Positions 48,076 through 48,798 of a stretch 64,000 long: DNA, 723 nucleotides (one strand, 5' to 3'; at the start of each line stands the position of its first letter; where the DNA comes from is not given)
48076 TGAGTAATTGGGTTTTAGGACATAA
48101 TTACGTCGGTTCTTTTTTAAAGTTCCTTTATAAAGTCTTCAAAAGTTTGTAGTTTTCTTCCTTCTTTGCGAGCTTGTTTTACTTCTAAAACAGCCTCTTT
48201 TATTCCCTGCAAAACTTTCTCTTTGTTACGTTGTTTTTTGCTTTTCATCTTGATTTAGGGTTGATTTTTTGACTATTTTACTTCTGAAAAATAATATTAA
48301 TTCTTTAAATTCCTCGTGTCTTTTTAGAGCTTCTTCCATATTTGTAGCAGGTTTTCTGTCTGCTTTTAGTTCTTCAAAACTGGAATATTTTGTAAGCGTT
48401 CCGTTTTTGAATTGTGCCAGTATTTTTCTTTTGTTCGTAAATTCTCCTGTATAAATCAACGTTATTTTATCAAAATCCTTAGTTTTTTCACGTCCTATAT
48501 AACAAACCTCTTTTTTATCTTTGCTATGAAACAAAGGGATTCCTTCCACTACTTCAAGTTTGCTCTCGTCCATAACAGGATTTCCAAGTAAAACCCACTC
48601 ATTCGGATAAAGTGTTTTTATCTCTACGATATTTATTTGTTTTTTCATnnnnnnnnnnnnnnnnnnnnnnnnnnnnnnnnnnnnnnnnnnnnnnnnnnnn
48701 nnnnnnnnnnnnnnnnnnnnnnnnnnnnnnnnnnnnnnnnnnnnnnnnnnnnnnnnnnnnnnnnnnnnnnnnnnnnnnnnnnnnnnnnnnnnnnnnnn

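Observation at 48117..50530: Duplicated, translationally overlapping two-gene module of unknown family flanking a PIN/antitoxin pair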

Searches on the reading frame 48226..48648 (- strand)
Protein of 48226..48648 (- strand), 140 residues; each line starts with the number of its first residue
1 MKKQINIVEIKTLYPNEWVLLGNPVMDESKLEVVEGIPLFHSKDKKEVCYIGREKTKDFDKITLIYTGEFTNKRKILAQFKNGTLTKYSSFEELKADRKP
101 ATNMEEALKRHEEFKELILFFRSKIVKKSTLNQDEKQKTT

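Call 3: search_protein_families(library=pfam, max_evalue=1, proteins=[window:48226-48648:-])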
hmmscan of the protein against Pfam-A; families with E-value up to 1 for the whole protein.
window:48226-48648:- (140 aa): 0 families

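Call 4: search_protein_families(library=ncbifam, max_evalue=1, proteins=[window:48226-48648:-])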
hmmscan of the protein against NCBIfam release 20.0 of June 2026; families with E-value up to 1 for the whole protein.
window:48226-48648:- (140 aa): 0 families

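Call 5: search_protein_families(library=padloc, max_evalue=1, proteins=[window:48226-48648:-])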
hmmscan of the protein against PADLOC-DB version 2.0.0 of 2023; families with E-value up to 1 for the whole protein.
window:48226-48648:- (140 aa): 0 families

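Call 7: find_homologous_proteins(query=window:48226-48648:-)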
Query window:48226-48648:- (140 aa): 738 proteins with E <= 0.001 among 758 candidates; the best 120 are listed.
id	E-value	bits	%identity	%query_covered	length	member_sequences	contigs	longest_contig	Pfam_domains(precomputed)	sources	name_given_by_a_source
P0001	2.0e-84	298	100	100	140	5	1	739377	-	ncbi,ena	-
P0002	1.9e-73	263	90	97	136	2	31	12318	-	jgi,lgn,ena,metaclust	metaclust:\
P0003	8.9e-41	157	93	57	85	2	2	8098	-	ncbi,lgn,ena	-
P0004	3.5e-40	155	90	57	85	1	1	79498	-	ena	-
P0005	1.5e-34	137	81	57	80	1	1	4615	-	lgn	-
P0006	4.3e-34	135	78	57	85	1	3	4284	-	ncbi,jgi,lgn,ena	jgi:hypothetical protein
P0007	1.1e-33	134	78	57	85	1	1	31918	-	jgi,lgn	jgi:hypothetical protein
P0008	2.7e-33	133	76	57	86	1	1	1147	-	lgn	-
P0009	3.0e-33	133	78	57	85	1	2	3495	-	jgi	-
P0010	3.4e-33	132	78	57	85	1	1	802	-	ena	-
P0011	4.4e-33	132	78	57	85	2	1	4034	-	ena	-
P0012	6.1e-33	132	76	57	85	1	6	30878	-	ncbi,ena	-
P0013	7.3e-33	131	80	54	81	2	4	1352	-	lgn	-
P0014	7.4e-33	131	74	60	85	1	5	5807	-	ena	-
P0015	1.0e-32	131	78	57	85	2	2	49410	-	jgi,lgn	jgi:hypothetical protein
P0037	5.9e-32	128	74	57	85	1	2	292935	-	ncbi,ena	-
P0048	9.2e-32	128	73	57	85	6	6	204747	-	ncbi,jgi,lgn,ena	-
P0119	9.4e-31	125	73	57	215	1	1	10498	PF13650.12,PF13975.12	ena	-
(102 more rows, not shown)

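Call 8: find_encoding_contigs(protein=P0001, flank=3000, max_places=3)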
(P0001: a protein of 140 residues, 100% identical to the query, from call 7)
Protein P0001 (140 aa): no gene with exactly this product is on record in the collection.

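Call 9: find_encoding_contigs(protein=P0048, flank=4000, max_places=6)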
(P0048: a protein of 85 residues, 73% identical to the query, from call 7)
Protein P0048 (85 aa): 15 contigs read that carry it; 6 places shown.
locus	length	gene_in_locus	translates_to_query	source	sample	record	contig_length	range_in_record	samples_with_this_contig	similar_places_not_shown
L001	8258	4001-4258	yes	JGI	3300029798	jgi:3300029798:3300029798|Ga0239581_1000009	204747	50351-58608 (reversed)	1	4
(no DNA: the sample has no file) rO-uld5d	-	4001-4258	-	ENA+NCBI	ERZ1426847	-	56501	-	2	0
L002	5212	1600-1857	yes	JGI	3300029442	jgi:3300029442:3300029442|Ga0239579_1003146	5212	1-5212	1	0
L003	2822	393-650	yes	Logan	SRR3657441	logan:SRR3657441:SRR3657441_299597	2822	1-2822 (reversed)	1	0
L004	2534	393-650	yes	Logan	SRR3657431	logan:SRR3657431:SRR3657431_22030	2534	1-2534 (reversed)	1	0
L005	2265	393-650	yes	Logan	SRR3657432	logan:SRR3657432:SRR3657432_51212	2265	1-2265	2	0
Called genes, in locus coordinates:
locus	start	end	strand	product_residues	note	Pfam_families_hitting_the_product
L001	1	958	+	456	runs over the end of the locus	PF16144:DUF4852 (weak), PF09603:Fib_succ_major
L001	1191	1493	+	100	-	PF13711:DUF4160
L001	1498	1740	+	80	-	-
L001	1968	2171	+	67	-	-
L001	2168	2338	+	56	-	PF10130:PIN_2 (weak)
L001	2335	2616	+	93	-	PF10130:PIN_2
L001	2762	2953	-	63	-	-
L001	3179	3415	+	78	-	-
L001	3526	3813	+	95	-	-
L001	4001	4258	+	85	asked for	-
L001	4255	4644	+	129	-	PF13650:Asp_protease_2, PF13975:gag-asp_proteas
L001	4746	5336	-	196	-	PF00583:Acetyltransf_1, PF13508:Acetyltransf_7 (weak)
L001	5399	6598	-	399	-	PF00155:Aminotran_1_2, PF00266:Aminotran_5 (weak), PF01053:Cys_Met_Meta_PP (weak)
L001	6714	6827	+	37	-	-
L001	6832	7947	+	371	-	PF05222:AlaDh_PNT_N, PF07992:Pyr_redox_2 (weak), PF01262:AlaDh_PNT_C, PF00070:Pyr_redox (weak), PF02826:2-Hacid_dh_C (faint)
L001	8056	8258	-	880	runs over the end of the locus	PF00133:tRNA-synt_1, PF09334:tRNA-synt_1g, PF13603:tRNA-synt_1_2 (weak), PF08264:Anticodon_1, PF10458:Val_tRNA-synt_C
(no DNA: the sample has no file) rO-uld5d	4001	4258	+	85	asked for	-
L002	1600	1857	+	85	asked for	-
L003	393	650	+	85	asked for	-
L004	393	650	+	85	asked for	-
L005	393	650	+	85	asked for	-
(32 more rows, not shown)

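Call 11: find_encoding_contigs(protein=P0002, flank=5000, max_places=6)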
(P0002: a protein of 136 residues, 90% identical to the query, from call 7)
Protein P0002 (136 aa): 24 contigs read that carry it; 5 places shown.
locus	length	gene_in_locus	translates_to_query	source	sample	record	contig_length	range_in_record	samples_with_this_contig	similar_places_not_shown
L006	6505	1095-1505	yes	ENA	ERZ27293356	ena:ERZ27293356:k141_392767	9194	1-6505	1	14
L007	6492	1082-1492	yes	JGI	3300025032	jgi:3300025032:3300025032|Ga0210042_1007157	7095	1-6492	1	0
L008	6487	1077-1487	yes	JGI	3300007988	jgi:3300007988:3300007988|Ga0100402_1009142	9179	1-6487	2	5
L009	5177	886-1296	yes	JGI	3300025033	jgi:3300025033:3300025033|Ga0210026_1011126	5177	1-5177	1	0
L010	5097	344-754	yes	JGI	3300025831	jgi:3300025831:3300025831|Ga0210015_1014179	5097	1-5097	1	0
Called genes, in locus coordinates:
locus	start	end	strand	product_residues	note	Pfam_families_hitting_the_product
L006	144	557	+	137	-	-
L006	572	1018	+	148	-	PF01850:PIN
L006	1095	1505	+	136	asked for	-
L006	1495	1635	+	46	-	-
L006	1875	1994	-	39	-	-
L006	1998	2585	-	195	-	PF05685:Uma2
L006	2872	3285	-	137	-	-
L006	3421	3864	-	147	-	-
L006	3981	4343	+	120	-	PF13560:HTH_31 (weak), PF01381:HTH_3, PF12844:HTH_19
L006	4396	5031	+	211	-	-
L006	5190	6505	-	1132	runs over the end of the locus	PF02310:B12-binding, PF03308:MeaB, PF02492:cobW (weak), PF01642:MM_CoA_mutase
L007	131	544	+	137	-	-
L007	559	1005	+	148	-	PF01850:PIN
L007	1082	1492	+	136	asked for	-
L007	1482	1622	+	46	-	-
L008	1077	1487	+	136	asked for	-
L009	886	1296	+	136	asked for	-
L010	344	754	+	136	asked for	-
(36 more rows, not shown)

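Call 12: find_encoding_contigs(protein=P0003, flank=4000, max_places=4)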
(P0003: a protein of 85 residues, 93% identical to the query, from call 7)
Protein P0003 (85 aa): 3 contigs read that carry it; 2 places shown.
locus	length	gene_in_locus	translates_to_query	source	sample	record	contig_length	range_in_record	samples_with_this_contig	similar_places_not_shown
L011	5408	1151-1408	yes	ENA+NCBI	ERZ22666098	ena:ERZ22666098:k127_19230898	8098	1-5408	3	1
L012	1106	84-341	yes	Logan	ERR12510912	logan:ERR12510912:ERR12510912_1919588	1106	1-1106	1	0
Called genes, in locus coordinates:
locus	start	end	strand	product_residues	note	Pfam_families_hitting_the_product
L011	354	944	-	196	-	-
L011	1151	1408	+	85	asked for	-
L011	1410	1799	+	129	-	PF13650:Asp_protease_2, PF13975:gag-asp_proteas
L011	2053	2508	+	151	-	PF18812:PBECR3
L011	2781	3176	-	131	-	-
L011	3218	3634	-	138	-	-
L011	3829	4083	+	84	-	-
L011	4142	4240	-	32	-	-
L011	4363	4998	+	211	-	-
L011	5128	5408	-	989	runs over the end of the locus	?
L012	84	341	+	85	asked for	-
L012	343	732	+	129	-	PF13650:Asp_protease_2, PF13975:gag-asp_proteas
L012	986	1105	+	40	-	?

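Call 31: search_protein_families(library=pfam, max_evalue=0.1, proteins=[L011:1410-1799:+, L006:144-557:+, L006:572-1018:+])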
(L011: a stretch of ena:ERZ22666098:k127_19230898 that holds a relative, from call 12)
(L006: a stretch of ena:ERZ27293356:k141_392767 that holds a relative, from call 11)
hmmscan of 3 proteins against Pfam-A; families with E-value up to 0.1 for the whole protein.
L011:1410-1799:+ (129 aa): 3 families
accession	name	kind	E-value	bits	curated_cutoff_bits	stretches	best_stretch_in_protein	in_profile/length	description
PF13975.11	gag-asp_proteas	-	1.7e-10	41.8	28.2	1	16-113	1-91/92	gag-polyprotein putative aspartyl protease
PF13650.11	Asp_protease_2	-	5e-10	40.4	24.3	1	16-111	1-90/90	Aspartyl protease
PF00077.25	RVP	-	0.0011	19.7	20.7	1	15-113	6-94/101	Retroviral aspartyl protease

L006:144-557:+ (137 aa): 0 families

L006:572-1018:+ (148 aa): 5 families
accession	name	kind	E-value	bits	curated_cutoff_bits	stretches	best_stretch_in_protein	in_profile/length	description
PF01850.27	PIN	-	1.2e-15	58.6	23.6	1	3-137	1-118/120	PIN domain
PF10130.15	PIN_2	-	0.015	15.9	22.4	0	110-135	92-117/133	PIN domain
PF18480.7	DUF5615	-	0.021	15.2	23.8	1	109-137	34-62/110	Domain of unknown function (DUF5615)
PF10075.15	CSN8_PSD8_EIF3K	-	0.047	14.1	23.7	1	38-87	51-99/144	CSN8/PSMD8/EIF3K family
PF13470.12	PIN_3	-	0.069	14.4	27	0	2-74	1-78/115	PIN domain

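Call 39: search_solved_structures(query=A4, max_evalue=10)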
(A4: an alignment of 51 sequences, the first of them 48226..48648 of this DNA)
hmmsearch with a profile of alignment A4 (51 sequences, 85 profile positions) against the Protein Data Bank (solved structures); distinct sequences matched with E-value up to 10: 0.

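Call 45: predict_structure(alignment_id=A4)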
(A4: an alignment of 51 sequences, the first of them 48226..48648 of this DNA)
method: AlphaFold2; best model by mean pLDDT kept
length: 140 residues; sequences in the alignment: 51
mean_pLDDT: 59.1   pTM: 0.35
mean pLDDT of the five models: 59.1, 56.1, 47.6, 43.3, 40.8
residues with pLDDT >= 90: 0; 70-90: 24; 50-70: 83; < 50: 33
segments of 3 or more residues with pLDDT < 50: 41-50, 70-75, 125-140
pLDDT, mean of each block of 10 residues (from residue 1): 64 69 60 54 44 60 62 52 72 68 71 67 47 37
secondary structure, 60 per line:
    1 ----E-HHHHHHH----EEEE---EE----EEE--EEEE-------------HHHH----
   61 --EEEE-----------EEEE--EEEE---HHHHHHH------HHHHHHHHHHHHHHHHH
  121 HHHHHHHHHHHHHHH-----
elements in order: H7-13 E18-21 E31-33 E36-39 H53-56 E63-66 E78-81 E84-87 H91-97 H104-135

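Call 58: search_protein_families(library=ncbifam, max_evalue=0.1, proteins=[L011:1410-1799:+, P0003, L011:2053-2508:+, P0119])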
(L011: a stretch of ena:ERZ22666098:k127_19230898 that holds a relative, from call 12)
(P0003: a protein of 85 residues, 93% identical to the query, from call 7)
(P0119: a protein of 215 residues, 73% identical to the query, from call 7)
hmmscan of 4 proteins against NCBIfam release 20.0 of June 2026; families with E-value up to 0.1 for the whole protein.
L011:1410-1799:+ (129 aa): 1 family
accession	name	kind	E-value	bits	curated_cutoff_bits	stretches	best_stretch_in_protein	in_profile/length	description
TIGR02281.1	clan_AA_DTGA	subfamily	3e-08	33.8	57.95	1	12-117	10-110/121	TIGR02281 family clan AA aspartic protease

P0003 (85 aa): 0 families

L011:2053-2508:+ (151 aa): 0 families

P0119 (215 aa): 2 families
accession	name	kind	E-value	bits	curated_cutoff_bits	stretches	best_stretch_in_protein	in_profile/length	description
TIGR02281.1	clan_AA_DTGA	subfamily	1.2e-06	28.7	57.95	1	96-203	9-110/121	TIGR02281 family clan AA aspartic protease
TIGR03698.1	clan_AA_DTGF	subfamily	0.06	13.7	57.35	0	101-212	2-107/107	clan AA aspartic protease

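Call 59: search_protein_families(library=phrogs, max_evalue=0.01, proteins=[window:48226-48648:-, L011:1410-1799:+, L011:2053-2508:+])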
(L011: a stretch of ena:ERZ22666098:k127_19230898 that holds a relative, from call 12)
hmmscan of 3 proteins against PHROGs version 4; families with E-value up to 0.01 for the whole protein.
window:48226-48648:- (140 aa): 0 families

L011:1410-1799:+ (129 aa): 0 families

L011:2053-2508:+ (151 aa): 0 families

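Call 60: search_protein_families(library=pfam, alignment_id=A4, max_evalue=10)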
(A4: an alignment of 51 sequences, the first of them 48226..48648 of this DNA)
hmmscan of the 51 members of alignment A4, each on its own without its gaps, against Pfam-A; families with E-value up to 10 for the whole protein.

A. member 1, window:48226-48648:- (140 aa): 0 families

B. families by the number of members that match (of 51 scanned): 12 families
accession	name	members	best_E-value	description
PF05045.17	RgpF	11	0.035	Rhamnan synthesis protein F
PF06388.16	DUF1075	4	0.093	Protein of unknown function (DUF1075)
PF14648.11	FAM91_C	3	0.16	FAM91 C-terminus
PF13253.11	DUF4044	3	0.27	Protein of unknown function (DUF4044)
PF10366.15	Vps39_1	2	0.0059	Vacuolar sorting protein 39 domain 1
PF21835.1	YIEGIA_cap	2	0.18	Capping complex subunit for YIEGIA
PF06683.16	DUF1184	1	0.053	Protein of unknown function (DUF1184)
PF18541.7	RuvC_III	1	0.057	RuvC endonuclease subdomain 3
PF20795.3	DUF6841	1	0.1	NTF2-like protein (DUF6841)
PF22917.2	PRISE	1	0.2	PRISE-like Rossmann-fold domain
PF18929.5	DUF5678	1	0.2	Family of unknown function (DUF5678)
PF17941.7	PP_kinase_C_1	1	0.22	Polyphosphate kinase C-terminal domain 1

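Call 65: find_encoding_contigs(protein=P0137, flank=2500, max_places=3)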
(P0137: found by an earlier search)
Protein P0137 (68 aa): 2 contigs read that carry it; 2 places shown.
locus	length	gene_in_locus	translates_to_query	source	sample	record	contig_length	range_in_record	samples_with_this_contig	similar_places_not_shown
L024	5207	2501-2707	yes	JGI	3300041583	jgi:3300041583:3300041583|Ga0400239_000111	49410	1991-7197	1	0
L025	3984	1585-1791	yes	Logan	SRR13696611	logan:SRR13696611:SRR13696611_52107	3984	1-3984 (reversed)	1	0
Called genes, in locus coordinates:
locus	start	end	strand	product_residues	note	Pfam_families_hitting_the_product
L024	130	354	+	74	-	-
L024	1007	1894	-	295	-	-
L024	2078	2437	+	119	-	PF12844:HTH_19, PF13560:HTH_31, PF01381:HTH_3, PF13443:HTH_26 (weak)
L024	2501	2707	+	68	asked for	-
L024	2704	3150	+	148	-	PF10130:PIN_2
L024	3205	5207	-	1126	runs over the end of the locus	PF02310:B12-binding, PF03308:MeaB, PF02492:cobW (weak), PF01642:MM_CoA_mutase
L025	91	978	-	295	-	-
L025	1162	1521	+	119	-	PF12844:HTH_19, PF13560:HTH_31, PF01381:HTH_3, PF13443:HTH_26 (weak)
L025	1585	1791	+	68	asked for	-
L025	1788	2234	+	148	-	PF10130:PIN_2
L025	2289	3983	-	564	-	?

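Call 68: search_protein_representatives(alignment_id=A4)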
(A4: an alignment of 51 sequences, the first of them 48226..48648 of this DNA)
Query: 51 sequences, 85 profile positions. Proteins with E-value up to 0.001 (for the whole library): 284; up to 1e-10: 62; up to 1e-30: 5. The best 150 are listed.
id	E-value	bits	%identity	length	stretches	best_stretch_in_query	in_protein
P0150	1.6e-46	172.1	-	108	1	1-85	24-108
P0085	2.4e-45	168.3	-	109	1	1-81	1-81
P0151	3.3e-44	164.7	-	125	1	1-81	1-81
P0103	3.0e-41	155.2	-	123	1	1-84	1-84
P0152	1.7e-38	146.4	-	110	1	4-84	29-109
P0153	2.6e-30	120.2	-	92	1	3-83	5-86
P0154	3.5e-30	119.7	-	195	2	4-68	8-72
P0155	3.5e-28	113.3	-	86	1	1-84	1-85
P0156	5.3e-28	112.7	-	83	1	13-77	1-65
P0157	6.8e-25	102.8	-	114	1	6-76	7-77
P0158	3.9e-24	100.3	-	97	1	3-80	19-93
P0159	1.8e-23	98.2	-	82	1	4-83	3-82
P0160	1.8e-21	91.8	-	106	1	1-48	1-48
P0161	8.1e-21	89.7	-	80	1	1-47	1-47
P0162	9.5e-19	83.1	-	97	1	4-78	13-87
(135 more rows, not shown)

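Call 70: search_protein_families(library=pfam, alignment_id=A7, max_evalue=0.01)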
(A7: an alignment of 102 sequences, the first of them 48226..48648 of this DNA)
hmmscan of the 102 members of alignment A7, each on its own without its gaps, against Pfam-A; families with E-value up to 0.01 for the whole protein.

A. member 1, window:48226-48648:- (140 aa): 0 families

B. families by the number of members that match (of 102 scanned): 6 families
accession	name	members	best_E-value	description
PF24644.1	DUF7638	2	0.006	Domain of unknown function (DUF7638)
PF18929.5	DUF5678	1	4.3e-05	Family of unknown function (DUF5678)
PF03795.20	YCII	1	0.00019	YCII-related domain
PF19567.5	CpsB_CapC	1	0.0047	Capsular polysaccharide synthesis, CpsB/CapC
PF10047.15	DUF2281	1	0.0062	Protein of unknown function (DUF2281)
PF18472.7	HP1451_C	1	0.0082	HP1451 C-terminal domain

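Call 79: predict_structure(alignment_id=A7)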
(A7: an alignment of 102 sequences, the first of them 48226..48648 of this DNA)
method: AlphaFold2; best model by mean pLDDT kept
length: 140 residues; sequences in the alignment: 102
mean_pLDDT: 85.1   pTM: 0.54
mean pLDDT of the five models: 85.1, 84.6, 84.2, 83.8, 82.5
residues with pLDDT >= 90: 72; 70-90: 41; 50-70: 26; < 50: 1
segments of 3 or more residues with pLDDT < 50: none
pLDDT, mean of each block of 10 residues (from residue 1): 94 98 97 97 98 97 96 63 56 73 88 87 75 72
secondary structure, 60 per line:
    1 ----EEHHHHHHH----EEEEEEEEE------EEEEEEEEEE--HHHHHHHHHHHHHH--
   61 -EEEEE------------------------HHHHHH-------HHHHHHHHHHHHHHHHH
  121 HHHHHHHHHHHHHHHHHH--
elements in order: H7-13 E18-26 E33-42 H45-58 E62-66 H91-96 H104-138

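Call 90: find_encoding_contigs(protein=P0037, flank=2500, max_places=2)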
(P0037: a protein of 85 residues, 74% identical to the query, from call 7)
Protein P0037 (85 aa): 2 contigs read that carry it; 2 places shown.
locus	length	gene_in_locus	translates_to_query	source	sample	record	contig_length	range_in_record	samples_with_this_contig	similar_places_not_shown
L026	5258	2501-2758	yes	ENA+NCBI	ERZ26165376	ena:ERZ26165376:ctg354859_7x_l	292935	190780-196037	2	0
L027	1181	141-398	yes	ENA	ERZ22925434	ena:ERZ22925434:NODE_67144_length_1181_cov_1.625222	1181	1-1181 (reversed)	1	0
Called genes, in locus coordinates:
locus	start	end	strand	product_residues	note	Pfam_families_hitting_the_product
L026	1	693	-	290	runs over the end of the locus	PF18962:Por_Secre_tail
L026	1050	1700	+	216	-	-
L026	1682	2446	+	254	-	PF07730:HisKA_3 (weak), PF02518:HATPase_c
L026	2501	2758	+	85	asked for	-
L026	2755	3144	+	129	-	PF13650:Asp_protease_2, PF13975:gag-asp_proteas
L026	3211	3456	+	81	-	-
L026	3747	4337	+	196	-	-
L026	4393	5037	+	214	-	PF00072:Response_reg, PF08281:Sigma70_r4_2 (faint), PF00196:GerE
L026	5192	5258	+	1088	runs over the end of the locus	PF13091:PLDc_2, PF09565:RE_NgoFVII (faint), PF00176:SNF2-rel_dom (weak), PF00270:DEAD (faint), PF04851:ResIII (faint), PF00271:Helicase_C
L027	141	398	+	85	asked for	-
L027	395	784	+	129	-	PF13650:Asp_protease_2, PF13975:gag-asp_proteas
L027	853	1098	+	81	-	-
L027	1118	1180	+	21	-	?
